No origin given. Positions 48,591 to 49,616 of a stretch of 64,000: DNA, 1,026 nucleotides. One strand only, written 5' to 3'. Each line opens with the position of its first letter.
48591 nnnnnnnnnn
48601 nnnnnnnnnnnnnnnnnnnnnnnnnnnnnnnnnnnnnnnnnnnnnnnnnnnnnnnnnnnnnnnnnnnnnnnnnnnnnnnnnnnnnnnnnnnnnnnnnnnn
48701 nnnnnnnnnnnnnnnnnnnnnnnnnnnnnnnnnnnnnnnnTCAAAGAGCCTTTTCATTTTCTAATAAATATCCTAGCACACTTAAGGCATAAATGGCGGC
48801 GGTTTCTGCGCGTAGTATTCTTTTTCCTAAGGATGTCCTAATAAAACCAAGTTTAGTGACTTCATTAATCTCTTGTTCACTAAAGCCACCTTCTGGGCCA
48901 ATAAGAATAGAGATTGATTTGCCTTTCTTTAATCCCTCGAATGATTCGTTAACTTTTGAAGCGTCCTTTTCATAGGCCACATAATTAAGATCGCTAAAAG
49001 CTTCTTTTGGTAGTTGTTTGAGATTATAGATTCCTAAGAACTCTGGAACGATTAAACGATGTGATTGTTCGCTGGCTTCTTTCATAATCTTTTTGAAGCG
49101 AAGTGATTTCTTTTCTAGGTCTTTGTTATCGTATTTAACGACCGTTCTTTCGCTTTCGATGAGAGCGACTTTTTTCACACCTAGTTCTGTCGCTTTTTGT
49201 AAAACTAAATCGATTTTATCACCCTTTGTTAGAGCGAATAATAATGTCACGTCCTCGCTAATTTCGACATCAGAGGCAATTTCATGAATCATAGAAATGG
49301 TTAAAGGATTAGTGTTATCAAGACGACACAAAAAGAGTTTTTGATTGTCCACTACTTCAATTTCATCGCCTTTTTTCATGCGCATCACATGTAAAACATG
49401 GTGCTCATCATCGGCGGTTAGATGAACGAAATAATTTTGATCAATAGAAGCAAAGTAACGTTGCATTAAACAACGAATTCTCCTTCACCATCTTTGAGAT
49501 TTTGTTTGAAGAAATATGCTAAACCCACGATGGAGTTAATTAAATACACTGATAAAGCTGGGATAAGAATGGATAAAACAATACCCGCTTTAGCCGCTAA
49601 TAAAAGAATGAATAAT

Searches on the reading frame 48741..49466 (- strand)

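Call 87: search_protein_families(library=pfam, proteins=[window:48741-49466:-], max_evalue=0.001)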
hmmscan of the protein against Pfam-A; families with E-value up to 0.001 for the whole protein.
window:48741-49466:- (241 aa): 2 families
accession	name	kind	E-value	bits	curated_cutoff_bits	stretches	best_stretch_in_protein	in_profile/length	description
PF04452.19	Methyltrans_RNA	-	5.2e-51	172.9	23.9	1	71-231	5-164/165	RNA methyltransferase domain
PF20260.4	PUA_4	-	8.1e-09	35.9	23.9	1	16-49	1-35/48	RNA methyltransferase PUA domain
